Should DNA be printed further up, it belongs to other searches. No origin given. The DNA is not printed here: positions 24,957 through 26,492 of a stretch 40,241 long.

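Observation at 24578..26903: Island operon built around a 2H-phosphoesterase/metallophosphoesterase fusion: candidate RNA-end-healing or signal-degrading module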

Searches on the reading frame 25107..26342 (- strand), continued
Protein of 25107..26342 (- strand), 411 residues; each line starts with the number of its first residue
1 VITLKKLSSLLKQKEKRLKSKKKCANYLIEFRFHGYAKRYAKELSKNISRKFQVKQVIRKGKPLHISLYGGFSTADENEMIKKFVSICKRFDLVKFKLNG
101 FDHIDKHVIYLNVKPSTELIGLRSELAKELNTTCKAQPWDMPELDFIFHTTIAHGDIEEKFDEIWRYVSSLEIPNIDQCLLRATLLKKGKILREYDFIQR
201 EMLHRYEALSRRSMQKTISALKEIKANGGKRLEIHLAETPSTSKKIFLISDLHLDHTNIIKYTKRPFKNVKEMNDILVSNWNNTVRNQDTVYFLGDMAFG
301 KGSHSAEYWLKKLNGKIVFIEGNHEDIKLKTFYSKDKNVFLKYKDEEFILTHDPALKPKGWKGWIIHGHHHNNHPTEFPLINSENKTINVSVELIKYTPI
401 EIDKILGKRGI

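Call 21: search_dna_similar(query=window:25107-26342:-, collection=phages, mode=protein, max_evalue=0.001)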
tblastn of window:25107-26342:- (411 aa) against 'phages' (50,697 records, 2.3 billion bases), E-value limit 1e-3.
Records with a match: 1379; places in all: 1411; records where one place covers at least 80% of the query: 0.
Best place of each record, by identity: <60% 1379.
By first word of the organism name: Vibrio 433; Pseudomonas 188; Staphylococcus 120; Escherichia 114; Enterococcus 75; Bacillus 57; Listeria 56; Streptomyces 30; Salmonella 26; Mycobacterium 22; and 55 more.
By host as written in the record: - 398; Pseudomonas aeruginosa 52; Listeria monocytogenes 45; Staphylococcus aureus 39; Vibrio harveyi BAA-1116 36; Escherichia coli 31; Pseudomonas aeruginosa PAO1 29; Enterococcus faecalis 22; and 314 more.
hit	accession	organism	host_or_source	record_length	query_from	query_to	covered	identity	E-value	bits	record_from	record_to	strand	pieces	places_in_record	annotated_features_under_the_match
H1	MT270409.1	Phaeobacter phage MD18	Phaeobacter inhibens DSM 17395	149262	164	405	59%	26.2%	3e-13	77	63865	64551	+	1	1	hypothetical protein (x3)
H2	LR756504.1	uncultured phage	metagenomic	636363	246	411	40%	36.9%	2e-17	91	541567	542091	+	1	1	record has no annotation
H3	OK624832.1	Xanthomonas phage DES1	Xanthomonas sp.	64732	245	405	39%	37.0%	2e-16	87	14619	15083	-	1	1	hypothetical protein (x2)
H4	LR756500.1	uncultured phage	metagenomic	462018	242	405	40%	35.7%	4e-10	68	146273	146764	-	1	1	record has no annotation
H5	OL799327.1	Aeromonas phage BUCT695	Aeromonas veronii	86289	227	408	44%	31.9%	2e-8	62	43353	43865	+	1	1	putative serine/threonine phosphatase | hypothetical protein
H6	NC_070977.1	Aeromonas phage BUCT695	Aeromonas veronii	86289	227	408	44%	31.9%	2e-8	62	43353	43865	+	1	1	phosphoesterase | hypothetical protein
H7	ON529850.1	Brevundimonas phage vB_BpoS-Gurke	Brevundimonas pondensis LVF1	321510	234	408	43%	33.0%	7e-10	67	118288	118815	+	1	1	metallo-dependent phosphatase-like protein | hypothetical protein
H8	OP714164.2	Pseudomonas phage vB_PsaM_M1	Pseudomonas sp. ZM01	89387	246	408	40%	34.9%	5e-12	74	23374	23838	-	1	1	phosphoesterase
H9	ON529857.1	Brevundimonas phage vB_BpoS-Kikimora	Brevundimonas pondensis LVF1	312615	234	408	43%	32.4%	6e-10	67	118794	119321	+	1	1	hypothetical protein (x2)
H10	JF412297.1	EBPR siphovirus 2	-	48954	205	408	50%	26.9%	8e-11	70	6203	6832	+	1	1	gp19: metalophosphoesterase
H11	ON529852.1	Brevundimonas phage vB_BpoS-Kabachok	Brevundimonas pondensis LVF1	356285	240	408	41%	32.4%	1e-9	66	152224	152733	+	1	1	metallo-dependent phosphatase-like protein | hypothetical protein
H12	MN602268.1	Bacteriophage DSS3_MAL1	-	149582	211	405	47%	28.1%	2e-13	78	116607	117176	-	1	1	hypothetical protein (x2)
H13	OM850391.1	Staphylococcus phage O1-102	Staphylococcus aureus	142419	244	410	41%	32.8%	4e-12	74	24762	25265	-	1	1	record has no annotation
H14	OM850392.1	Staphylococcus phage B2-102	Staphylococcus aureus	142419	244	410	41%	32.8%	4e-12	74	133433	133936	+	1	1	record has no annotation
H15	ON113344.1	Staphylococcus phage T2-102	Staphylococcus aureus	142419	244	410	41%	32.8%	4e-12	74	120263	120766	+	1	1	record has no annotation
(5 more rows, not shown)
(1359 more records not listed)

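Call 36: predict_structure(alignment_id=A2)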
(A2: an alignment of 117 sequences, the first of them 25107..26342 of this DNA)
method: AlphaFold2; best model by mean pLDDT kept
length: 411 residues; sequences in the alignment: 117
mean_pLDDT: 93.9   pTM: 0.88
mean pLDDT of the five models: 93.9, 92.8, 92.7, 92.2, 92.3
residues with pLDDT >= 90: 360; 70-90: 38; 50-70: 12; < 50: 1
segments of 3 or more residues with pLDDT < 50: none
pLDDT, mean of each block of 10 residues (from residue 1): 75 69 78 94 96 88 91 97 97 97 96 97 98 95 94 94 98 96 97 98 97 96 96 96 97 97 97 98 98 96 94 98 86 96 97 95 96 94 97 98 90 46
secondary structure, 60 per line:
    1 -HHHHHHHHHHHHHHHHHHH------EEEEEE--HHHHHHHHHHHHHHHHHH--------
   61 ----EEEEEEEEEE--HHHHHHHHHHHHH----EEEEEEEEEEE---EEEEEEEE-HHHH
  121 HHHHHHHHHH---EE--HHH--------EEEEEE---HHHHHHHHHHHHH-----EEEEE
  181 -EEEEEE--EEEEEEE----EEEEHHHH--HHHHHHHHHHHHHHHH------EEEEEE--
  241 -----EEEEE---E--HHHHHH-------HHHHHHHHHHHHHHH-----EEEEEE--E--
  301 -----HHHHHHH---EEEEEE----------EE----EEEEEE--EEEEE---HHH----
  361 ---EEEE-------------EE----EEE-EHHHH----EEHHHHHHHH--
elements in order: H2-20 E27-32 H35-52 E65-74 H77-89 E94-104 E108-115 H117-130 E149-154 H158-170 E176-180 E182-187 E190-196 E201-204 H205-208 H211-226 E233-238 E246-250 H257-262 H270-284 E290-295 H306-312 E316-321 E338-343 E346-350 E364-367 E387-389 H392-395 H402-409

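Call 39: fold_search(model_id=the predicted structure, library=pdb)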
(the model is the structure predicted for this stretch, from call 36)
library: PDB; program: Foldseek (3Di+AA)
matches with E <= 10: 666; with E <= 0.001: 19
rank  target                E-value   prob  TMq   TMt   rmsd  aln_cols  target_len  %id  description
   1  1xm7_A                1.7e-08  1.00  0.32  0.66   5.0       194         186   25  The Crystal Structure of the Protein of Unknown Function AQ665 from Aquifex aeolicus (released 2004-11-16)
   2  2d4g_A                8.1e-07  1.00  0.32  0.74   3.9       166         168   16  Structure of YjcG protein, a putative 2'-5' RNA ligase from Bacillus subtilis (released 2006-10-17)
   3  7pub_DQ               7.2e-06  1.00  0.31  0.48   4.3       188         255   16  Late assembly intermediate of the Trypanosoma brucei mitoribosomal small subunit (released 2022-05-04)
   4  1jh6_A                9.7e-06  1.00  0.29  0.61   3.9       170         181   14  Semi-reduced Cyclic Nucleotide Phosphodiesterase from Arabidopsis thaliana (released 2002-02-06)
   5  2vfk                  1.4e-05  1.00  0.32  0.59   4.0       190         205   10  AKAP18 delta central domain - AMP (released 2008-05-06)
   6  5jj2                  1.8e-05  1.00  0.31  0.55   5.0       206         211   14  Crystal structure of the central domain of human AKAP18 gamma/delta in complex with malonate (released 2016-08-03)
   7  3j4q_A                3.0e-05  1.00  0.30  0.51   7.2       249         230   12  Pseudo-atomic model of the AKAP18-PKA complex in a bent conformation derived from electron microscopy (released 2013-11-13)
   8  6hiw_DQ               3.6e-05  1.00  0.32  0.48   4.0       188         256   15  Cryo-EM structure of the Trypanosoma brucei mitochondrial ribosome - This entry contains the complete small mitoribos (released 2018-09-26)
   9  1fsi_C                6.8e-05  1.00  0.27  0.57   4.6       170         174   15  CRYSTAL STRUCTURE OF CYCLIC NUCLEOTIDE PHOSPHODIESTERASE OF APPR>P FROM ARABIDOPSIS THALIANA (released 2000-11-22)
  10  2vfy                  8.6e-05  1.00  0.29  0.55   4.4       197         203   12  AKAP18 delta central domain (released 2008-05-06)
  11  1fsi_A                9.7e-05  1.00  0.28  0.59   5.0       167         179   14  CRYSTAL STRUCTURE OF CYCLIC NUCLEOTIDE PHOSPHODIESTERASE OF APPR>P FROM ARABIDOPSIS THALIANA (released 2000-11-22)
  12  4qak_B                1.2e-04  1.00  0.25  0.53   8.4       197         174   15  Crystal structure of phosphoesterase (released 2014-10-22)
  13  1fsi_B                1.6e-04  1.00  0.26  0.56   4.5       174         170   11  CRYSTAL STRUCTURE OF CYCLIC NUCLEOTIDE PHOSPHODIESTERASE OF APPR>P FROM ARABIDOPSIS THALIANA (released 2000-11-22)
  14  6pfq_C                1.7e-04  1.00  0.28  0.48   5.6       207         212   11  Structure of Kluyveromyces marxianus Usb1 (released 2019-12-11)
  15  5v1m                  2.1e-04  1.00  0.30  0.60   4.7       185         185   14  Structure of human Usb1 with uridine 5'-monophosphate (released 2017-08-16)
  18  5ldm_A                3.6e-04  1.00  0.28  0.60   7.6       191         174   15  Crystal structure of E.coli LigT complexed with 2'-AMP (released 2017-01-18)
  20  1vdx                  1.0e-03  1.00  0.32  0.66   3.1       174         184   13  Crystal Structure of a Pyrococcus horikoshii protein with similarities to 2'5' RNA-ligase (released 2005-04-12)
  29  2fyh_MODEL_1_A        2.7e-03  1.00  0.29  0.57   4.2       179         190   14  Solution structure of the 2'-5' RNA ligase-like protein from Pyrococcus furiosus (released 2007-02-20)
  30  4qak_A                2.7e-03  1.00  0.25  0.53   8.3       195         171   15  Crystal structure of phosphoesterase (released 2014-10-22)
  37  5ldm_B                4.5e-03  1.00  0.28  0.59   7.8       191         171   15  Crystal structure of E.coli LigT complexed with 2'-AMP (released 2017-01-18)
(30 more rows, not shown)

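Call 40: fold_search(model_id=the predicted structure, library=viral)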
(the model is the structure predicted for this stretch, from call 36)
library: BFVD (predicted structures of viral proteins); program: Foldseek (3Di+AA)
matches with E <= 10: 511; with E <= 0.001: 44
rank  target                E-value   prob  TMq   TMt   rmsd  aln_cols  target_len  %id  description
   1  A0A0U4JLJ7            2.9e-11  1.00  0.36  0.58   5.7       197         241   24  (no name in the UniProt tables at hand)
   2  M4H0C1                1.6e-10  1.00  0.34  0.66   3.3       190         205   25  Putative phosphoesterase [Listeria phage vB_LmoM_AG20]
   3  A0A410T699            7.1e-10  1.00  0.34  0.69   3.0       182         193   25  (no name in the UniProt tables at hand)
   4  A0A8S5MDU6            8.0e-10  1.00  0.34  0.64   4.0       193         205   23  Metallophosphatase domain protein [Siphoviridae sp. ctYh54]
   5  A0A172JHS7            1.6e-09  1.00  0.30  0.49   4.2       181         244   32  Metallophosphatase [Bacillus phage AR9]
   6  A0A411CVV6            1.0e-08  1.00  0.32  0.69   5.9       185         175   22  (no name in the UniProt tables at hand)
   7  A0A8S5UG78            1.4e-08  1.00  0.32  0.62   3.6       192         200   26  Metallophosphatase domain protein [Myoviridae sp. ctshb19]
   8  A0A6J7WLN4            1.8e-08  1.00  0.32  0.71   4.1       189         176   26  COG4186 Predicted phosphoesterase or phosphohydrolase [uncultured Caudovirales phage]
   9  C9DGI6                1.1e-07  1.00  0.32  0.65   3.5       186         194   22  Putative phosphoesterase [Delftia phage PhiW-14]
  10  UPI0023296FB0         1.3e-07  1.00  0.30  0.70   5.5       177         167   25  (no name look-up for this kind of identifier)
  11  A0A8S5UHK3            2.1e-07  1.00  0.33  0.59   4.3       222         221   18  Metallophosphatase domain protein [Myoviridae sp. ctu2j3]
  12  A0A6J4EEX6            6.3e-07  1.00  0.32  0.61   3.4       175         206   23  Putative serine/threonine protein phosphatase [Escherichia phage EK010]
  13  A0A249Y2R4            6.3e-07  1.00  0.31  0.62   4.3       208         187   19  Metallophosphatase [Serratia phage 2050H1]
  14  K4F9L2                6.7e-07  1.00  0.32  0.61   4.0       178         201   26  Putative phosphoesterase or phosphohydrolase [Cronobacter phage vB_CsaM_GAP32]
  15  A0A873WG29            1.0e-06  1.00  0.31  0.46   4.3       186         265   20  Putative serine/threonine protein phosphatase 1 [Klebsiella phage Miami]
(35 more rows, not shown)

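Call 43: search_protein_families(library=pfam, alignment_id=A3, max_evalue=0.001)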
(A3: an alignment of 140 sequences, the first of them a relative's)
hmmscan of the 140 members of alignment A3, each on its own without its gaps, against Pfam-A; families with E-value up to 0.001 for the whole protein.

A. member 1, L001:4722-5984:+ (420 aa): 3 families
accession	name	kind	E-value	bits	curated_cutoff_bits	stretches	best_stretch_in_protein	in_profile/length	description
PF13173.12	AAA_14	-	3e-39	134.4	27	1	41-164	4-129/129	AAA domain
PF13635.12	DUF4143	-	1.9e-24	86.6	28.1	1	219-362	1-159/160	Domain of unknown function (DUF4143)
PF01637.24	ATPase_2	-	6e-05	23.4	33.2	1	41-127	22-111/225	ATPase domain predominantly from Archaea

B. families by the number of members that match (of 140 scanned): 164 families (the first 25 are shown)
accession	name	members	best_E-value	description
PF00753.33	Lactamase_B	6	5.6e-33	Metallo-beta-lactamase superfamily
PF00293.34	NUDIX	5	1.5e-12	NUDIX domain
PF19583.5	ODP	4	3.6e-29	ODP family beta lactamase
PF00188.32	CAP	4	7.6e-10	Cysteine-rich secretory protein family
PF12706.13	Lactamase_B_2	4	8.3e-08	Beta-lactamase superfamily domain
PF01425.27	Amidase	3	3.2e-165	Amidase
PF13173.12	AAA_14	3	3e-39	AAA domain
PF00515.34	TPR_1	2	2.7e-84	Tetratricopeptide repeat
PF07719.23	TPR_2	2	5.6e-80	Tetratricopeptide repeat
PF13181.12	TPR_8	2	3.7e-61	Tetratricopeptide repeat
PF13635.12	DUF4143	2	1.9e-24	Domain of unknown function (DUF4143)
PF01637.24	ATPase_2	2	4.8e-14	ATPase domain predominantly from Archaea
PF24698.1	DUF7662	2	5.6e-13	Domain of unknown function (DUF7662)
PF07679.22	I-set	2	7.1e-11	Immunoglobulin I-set domain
PF01428.23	zf-AN1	2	2.4e-10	AN1-like Zinc finger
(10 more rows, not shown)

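Call 44: find_encoding_contigs(protein=P0002, flank=8000, max_places=3)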
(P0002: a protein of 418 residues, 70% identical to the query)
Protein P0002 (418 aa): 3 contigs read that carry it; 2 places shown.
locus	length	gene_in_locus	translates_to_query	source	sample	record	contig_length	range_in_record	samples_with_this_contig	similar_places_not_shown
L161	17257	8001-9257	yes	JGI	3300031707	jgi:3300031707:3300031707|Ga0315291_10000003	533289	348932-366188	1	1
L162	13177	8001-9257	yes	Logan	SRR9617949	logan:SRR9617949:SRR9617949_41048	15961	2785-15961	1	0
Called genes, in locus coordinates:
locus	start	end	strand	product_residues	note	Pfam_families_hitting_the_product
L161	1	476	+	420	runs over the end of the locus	PF00709:Adenylsucc_synt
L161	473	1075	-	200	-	PF02361:CbiQ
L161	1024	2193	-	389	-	PF02463:SMC_N (faint), PF13476:AAA_23 (faint), PF00005:ABC_tran, PF13175:AAA_15 (faint), PF13555:AAA_29 (faint), PF25199:nSTAND_NTPase5 (faint), PF13304:AAA_21 (faint), PF00005:ABC_tran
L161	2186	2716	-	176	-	PF12822:ECF_trnsprt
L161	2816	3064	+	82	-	-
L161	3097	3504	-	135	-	PF01467:CTP_transf_like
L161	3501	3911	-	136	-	-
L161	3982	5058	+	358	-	PF00579:tRNA-synt_1b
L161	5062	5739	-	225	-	PF01841:Transglut_core (faint)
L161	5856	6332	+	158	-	-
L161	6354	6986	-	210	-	-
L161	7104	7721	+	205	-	-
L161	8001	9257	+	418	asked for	PF13563:2_5_RNA_ligase2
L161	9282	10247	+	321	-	-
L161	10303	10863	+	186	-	-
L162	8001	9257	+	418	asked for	PF13563:2_5_RNA_ligase2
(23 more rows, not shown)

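Call 45: find_encoding_contigs(protein=P0003, flank=8000, max_places=3)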
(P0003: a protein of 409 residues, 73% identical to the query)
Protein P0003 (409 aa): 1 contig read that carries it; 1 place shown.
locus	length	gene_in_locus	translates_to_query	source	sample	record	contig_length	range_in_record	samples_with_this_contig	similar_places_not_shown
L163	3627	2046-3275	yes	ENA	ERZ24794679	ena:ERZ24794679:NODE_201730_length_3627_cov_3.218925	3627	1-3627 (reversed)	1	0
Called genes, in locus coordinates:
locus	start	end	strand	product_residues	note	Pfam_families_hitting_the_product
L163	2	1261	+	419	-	?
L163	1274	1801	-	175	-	-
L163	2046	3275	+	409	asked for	PF13563:2_5_RNA_ligase2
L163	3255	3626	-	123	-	?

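Call 48: search_protein_families(library=padloc, proteins=[window:25107-26342:-], max_evalue=0.1)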
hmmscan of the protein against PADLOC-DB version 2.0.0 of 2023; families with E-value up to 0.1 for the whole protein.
window:25107-26342:- (411 aa): 0 families

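Call 49: search_protein_families(library=phrogs, proteins=[window:25107-26342:-], max_evalue=0.1)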
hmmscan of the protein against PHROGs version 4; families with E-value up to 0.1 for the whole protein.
window:25107-26342:- (411 aa): 5 families
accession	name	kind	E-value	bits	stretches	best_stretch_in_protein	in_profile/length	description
phrog_547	-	other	1.4e-44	153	1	233-406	18-196/245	phosphoesterase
phrog_1649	-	other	0.00027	20.7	1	242-334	34-113/308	metallo-phosphoesterase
phrog_246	-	other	0.0025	17.9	1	214-338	146-254/417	NinI-like serine-threonine phosphatase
phrog_7850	-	unknown function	0.0045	18.2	0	190-277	12-99/102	-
phrog_30537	-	unknown function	0.03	15.8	1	260-300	2-41/87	-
